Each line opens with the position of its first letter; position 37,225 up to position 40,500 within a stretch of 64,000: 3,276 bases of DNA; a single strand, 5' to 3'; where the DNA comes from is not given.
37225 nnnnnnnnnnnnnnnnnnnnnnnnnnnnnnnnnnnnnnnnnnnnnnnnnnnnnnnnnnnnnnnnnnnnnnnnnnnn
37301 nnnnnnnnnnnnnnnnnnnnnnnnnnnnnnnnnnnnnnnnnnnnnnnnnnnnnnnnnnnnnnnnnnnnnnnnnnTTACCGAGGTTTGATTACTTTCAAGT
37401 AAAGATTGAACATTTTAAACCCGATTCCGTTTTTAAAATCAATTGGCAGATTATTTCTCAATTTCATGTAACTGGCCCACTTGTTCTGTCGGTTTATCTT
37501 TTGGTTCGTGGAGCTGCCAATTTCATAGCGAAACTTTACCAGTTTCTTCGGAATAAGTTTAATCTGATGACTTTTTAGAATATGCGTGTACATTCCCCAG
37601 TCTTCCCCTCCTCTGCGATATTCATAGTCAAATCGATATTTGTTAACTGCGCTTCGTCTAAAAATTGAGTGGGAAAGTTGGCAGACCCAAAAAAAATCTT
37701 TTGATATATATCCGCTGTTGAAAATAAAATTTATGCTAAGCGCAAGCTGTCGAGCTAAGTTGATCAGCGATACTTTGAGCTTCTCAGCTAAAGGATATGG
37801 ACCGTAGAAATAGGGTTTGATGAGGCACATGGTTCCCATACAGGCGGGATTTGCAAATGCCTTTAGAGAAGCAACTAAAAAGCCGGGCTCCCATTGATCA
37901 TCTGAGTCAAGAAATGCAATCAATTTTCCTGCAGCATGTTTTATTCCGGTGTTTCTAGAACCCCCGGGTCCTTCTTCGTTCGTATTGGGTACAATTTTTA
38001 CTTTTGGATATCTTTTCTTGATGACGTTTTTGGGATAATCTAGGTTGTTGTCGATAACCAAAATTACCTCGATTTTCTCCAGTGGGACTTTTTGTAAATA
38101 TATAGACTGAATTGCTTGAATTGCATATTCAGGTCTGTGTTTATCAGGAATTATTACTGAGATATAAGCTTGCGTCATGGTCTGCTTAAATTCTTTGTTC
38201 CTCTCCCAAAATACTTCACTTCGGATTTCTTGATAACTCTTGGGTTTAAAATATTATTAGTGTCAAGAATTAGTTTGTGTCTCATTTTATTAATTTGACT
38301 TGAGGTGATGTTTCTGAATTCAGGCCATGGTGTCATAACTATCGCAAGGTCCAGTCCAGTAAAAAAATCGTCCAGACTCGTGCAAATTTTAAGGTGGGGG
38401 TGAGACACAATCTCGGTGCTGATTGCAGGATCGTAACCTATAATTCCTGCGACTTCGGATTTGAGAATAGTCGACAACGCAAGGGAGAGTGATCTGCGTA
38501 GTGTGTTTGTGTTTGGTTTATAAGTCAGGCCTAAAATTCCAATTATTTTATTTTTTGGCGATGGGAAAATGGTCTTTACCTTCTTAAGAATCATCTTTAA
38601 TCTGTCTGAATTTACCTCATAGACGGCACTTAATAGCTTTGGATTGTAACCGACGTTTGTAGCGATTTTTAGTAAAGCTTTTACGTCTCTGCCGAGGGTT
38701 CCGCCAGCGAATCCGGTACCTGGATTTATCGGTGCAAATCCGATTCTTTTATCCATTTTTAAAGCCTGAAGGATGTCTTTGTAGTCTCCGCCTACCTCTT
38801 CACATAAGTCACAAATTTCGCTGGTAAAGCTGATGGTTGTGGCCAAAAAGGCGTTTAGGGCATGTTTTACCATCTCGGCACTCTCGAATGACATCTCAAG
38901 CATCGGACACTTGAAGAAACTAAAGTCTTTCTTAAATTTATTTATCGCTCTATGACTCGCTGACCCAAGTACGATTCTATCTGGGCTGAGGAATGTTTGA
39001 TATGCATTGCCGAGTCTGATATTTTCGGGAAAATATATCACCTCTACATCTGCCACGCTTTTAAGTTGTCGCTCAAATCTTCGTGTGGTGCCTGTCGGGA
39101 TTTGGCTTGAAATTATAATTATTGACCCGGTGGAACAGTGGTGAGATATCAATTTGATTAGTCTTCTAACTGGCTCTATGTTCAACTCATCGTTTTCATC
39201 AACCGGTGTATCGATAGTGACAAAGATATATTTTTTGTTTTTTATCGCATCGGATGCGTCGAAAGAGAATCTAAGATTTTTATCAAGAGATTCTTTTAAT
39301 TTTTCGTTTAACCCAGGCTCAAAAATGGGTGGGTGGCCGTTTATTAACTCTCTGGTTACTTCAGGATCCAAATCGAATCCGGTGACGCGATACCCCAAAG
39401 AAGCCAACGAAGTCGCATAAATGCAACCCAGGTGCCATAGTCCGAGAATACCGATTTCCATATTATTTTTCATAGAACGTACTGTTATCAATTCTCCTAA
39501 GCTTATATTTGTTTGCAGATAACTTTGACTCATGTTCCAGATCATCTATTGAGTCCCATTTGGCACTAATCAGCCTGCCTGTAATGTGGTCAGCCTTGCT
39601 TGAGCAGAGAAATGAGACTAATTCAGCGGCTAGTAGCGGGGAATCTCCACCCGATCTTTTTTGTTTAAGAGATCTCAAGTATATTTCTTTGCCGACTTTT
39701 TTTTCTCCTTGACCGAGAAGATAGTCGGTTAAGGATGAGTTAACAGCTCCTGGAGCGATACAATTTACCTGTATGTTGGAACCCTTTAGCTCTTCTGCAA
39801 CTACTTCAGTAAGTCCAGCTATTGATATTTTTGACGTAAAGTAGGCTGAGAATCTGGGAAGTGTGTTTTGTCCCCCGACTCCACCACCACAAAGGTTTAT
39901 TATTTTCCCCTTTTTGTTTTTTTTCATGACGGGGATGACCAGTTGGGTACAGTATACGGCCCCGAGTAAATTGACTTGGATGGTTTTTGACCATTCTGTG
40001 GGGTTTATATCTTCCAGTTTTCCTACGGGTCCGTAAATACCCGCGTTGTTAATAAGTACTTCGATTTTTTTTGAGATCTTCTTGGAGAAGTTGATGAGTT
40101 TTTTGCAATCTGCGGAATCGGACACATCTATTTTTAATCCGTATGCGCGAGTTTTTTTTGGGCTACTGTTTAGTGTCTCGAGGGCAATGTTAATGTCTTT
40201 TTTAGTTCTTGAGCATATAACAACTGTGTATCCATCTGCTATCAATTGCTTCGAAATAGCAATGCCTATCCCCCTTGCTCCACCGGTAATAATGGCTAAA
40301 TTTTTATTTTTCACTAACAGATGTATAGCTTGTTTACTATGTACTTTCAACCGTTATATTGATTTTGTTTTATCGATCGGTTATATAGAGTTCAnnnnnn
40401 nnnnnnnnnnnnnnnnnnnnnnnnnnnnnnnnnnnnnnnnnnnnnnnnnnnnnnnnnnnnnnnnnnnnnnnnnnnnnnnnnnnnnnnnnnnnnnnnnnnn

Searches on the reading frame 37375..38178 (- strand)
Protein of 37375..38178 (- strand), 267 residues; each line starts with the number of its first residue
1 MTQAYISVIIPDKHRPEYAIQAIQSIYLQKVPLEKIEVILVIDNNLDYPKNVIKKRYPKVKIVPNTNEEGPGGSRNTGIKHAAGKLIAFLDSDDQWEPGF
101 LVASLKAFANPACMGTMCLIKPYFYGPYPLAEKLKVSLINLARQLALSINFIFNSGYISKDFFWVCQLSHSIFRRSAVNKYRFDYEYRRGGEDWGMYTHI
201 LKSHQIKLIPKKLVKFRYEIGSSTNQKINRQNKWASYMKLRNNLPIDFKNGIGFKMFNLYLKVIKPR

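Call 20: search_protein_families(library=pfam, proteins=[window:37375-38178:-], max_evalue=0.001)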
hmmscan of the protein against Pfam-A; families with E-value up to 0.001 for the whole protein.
window:37375-38178:- (267 aa): 3 families
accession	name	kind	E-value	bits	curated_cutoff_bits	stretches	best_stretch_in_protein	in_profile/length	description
PF00535.33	Glycos_transf_2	-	2.3e-22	80.2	23.3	1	7-146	1-132/168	Glycosyl transferase family 2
PF13641.12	Glyco_tranf_2_3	-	1.3e-08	35.6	27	1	6-117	3-122/230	Glycosyltransferase like family 2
PF10111.15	Glyco_tranf_2_2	-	4.6e-06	26.7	27.3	1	30-205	22-204/276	Glycosyltransferase like family 2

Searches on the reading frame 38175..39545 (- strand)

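Call 20: search_protein_families(library=pfam, proteins=[window:38175-39545:-], max_evalue=0.001)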
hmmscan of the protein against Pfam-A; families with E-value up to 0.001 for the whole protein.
window:38175-39545:- (456 aa): 5 families
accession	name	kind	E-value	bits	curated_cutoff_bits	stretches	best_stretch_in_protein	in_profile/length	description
PF03721.20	UDPG_MGDP_dh_N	-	1.9e-31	109.5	27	1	29-201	1-181/187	UDP-glucose/GDP-mannose dehydrogenase family, NAD binding domain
PF00984.24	UDPG_MGDP_dh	-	2.1e-26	92.3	25.4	1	221-313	1-93/94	UDP-glucose/GDP-mannose dehydrogenase family, central domain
PF03720.21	UDPG_MGDP_dh_C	-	7.3e-23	81.3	30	1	336-435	1-103/103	UDP-glucose/GDP-mannose dehydrogenase family, UDP binding domain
PF01656.29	CbiA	-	9.9e-05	22.7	25.4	1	44-379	20-119/125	CobQ/CobB/MinD/ParA nucleotide binding domain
PF03446.21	NAD_binding_2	-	0.00015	22.3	21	0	30-163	1-109/161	NAD binding domain of 6-phosphogluconate dehydrogenase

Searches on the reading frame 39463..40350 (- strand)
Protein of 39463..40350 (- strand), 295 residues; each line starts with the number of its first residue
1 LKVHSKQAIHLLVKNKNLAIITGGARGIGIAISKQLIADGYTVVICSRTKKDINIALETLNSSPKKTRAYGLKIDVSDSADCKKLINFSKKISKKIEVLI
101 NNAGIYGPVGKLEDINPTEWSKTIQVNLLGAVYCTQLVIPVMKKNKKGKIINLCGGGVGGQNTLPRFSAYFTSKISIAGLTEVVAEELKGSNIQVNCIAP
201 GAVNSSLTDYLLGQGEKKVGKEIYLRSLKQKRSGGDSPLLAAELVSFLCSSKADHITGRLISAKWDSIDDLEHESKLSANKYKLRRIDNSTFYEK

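Call 20: search_protein_families(library=pfam, proteins=[window:39463-40350:-], max_evalue=0.001)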
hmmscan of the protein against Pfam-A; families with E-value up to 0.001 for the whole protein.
window:39463-40350:- (295 aa): 5 families
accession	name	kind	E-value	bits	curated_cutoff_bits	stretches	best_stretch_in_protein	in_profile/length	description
PF00106.31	adh_short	-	1.9e-50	171.5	26.6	1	18-209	2-188/195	short chain dehydrogenase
PF13561.12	adh_short_C2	-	4.4e-39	134.9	27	1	25-261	3-229/236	Enoyl-(Acyl carrier protein) reductase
PF23441.1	SDR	-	1.1e-09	38.5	27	1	19-262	10-250/258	SDR-like rossmann domain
PF08659.16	KR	-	4.1e-08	33.8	22.6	1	20-137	4-122/180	KR domain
PF08643.16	DUF1776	-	8.4e-06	25.8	25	1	40-204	28-200/294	Fungal family of unknown function (DUF1776)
